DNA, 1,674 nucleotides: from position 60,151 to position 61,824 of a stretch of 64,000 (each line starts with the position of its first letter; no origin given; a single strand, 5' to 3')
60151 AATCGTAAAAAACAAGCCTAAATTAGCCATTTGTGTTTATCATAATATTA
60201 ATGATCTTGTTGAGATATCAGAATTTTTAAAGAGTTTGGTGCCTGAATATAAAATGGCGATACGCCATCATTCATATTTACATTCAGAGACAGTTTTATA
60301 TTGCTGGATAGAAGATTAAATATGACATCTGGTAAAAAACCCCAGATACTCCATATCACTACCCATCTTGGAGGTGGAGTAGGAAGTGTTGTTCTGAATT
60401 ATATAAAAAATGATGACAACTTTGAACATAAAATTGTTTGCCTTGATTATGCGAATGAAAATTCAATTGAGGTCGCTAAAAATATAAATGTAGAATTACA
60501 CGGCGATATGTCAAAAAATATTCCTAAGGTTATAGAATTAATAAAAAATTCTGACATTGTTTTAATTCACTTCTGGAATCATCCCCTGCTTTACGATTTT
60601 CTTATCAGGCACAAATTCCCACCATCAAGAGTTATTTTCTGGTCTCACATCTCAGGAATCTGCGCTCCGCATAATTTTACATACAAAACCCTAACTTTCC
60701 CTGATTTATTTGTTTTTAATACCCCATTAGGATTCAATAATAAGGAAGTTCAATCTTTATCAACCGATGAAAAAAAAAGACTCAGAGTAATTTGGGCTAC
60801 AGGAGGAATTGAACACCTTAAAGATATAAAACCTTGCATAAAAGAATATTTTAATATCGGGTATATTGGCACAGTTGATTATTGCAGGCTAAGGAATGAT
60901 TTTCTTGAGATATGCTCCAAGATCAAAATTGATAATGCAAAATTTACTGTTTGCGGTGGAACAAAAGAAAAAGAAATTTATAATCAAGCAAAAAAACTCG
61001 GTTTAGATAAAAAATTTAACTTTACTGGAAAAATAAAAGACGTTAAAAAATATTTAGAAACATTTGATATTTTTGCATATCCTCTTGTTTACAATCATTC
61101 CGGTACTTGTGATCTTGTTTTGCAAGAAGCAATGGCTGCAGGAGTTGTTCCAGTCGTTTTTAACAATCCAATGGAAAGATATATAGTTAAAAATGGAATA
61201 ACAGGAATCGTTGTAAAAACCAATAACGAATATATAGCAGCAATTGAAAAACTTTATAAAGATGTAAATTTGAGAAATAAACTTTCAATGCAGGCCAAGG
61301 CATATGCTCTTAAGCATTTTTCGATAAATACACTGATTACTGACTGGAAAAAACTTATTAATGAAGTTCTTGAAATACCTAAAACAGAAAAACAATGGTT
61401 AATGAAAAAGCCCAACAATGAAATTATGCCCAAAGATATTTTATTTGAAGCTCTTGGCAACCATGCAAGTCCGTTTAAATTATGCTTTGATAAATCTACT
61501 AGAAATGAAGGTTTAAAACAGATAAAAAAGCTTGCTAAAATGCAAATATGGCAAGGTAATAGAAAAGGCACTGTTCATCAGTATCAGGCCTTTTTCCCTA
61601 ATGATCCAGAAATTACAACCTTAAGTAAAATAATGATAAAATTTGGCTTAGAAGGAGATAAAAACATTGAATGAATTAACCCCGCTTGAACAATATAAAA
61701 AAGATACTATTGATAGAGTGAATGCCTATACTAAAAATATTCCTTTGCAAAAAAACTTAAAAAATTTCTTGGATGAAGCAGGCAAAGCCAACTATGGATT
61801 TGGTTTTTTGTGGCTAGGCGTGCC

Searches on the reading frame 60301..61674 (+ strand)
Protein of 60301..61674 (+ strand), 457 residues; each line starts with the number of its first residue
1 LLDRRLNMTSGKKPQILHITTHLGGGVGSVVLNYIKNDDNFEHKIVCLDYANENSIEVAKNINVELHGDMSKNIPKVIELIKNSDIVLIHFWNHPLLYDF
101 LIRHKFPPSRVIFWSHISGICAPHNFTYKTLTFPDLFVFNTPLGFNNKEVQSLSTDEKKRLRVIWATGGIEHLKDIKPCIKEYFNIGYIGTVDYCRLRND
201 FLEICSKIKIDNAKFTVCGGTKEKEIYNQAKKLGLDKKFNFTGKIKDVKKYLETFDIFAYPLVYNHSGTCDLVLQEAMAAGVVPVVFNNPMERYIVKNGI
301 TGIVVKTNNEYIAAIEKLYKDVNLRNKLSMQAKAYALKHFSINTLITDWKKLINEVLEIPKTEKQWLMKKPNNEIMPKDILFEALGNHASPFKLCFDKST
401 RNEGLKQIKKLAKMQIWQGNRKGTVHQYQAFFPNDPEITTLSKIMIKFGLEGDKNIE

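Call 27: search_protein_families(library=pfam, proteins=[window:60301-61674:+], max_evalue=0.001)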
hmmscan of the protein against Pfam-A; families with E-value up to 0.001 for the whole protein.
window:60301-61674:+ (457 aa): 2 families
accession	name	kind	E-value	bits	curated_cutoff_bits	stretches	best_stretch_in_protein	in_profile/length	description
PF00534.26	Glycos_transf_1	-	1.9e-24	86.6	26.4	1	199-333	31-170/172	Glycosyl transferases group 1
PF13692.12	Glyco_trans_1_4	-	3.9e-20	73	27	1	199-321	18-142/142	Glycosyl transferases group 1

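Call 75: search_protein_families(library=ncbifam, proteins=[window:60301-61674:+], max_evalue=1e-10)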
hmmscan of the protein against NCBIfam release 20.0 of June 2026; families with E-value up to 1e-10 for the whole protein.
window:60301-61674:+ (457 aa): 3 families
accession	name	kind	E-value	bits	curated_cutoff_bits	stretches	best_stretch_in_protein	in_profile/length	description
TIGR03088.1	stp2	hypoth_equivalog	1e-15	57.7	409.05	1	199-357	214-374/374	TIGR03088 family PEP-CTERM/XrtA system glycosyltransferase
NF041010.1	glycosy_Agl16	equivalog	2e-11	43.4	575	1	214-336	207-332/352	glycosylation protein Agl16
TIGR03999.1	thiol_BshA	equivalog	4.3e-11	42.3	273.7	1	204-357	220-374/375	N-acetyl-alpha-D-glucosaminyl L-malate synthase BshA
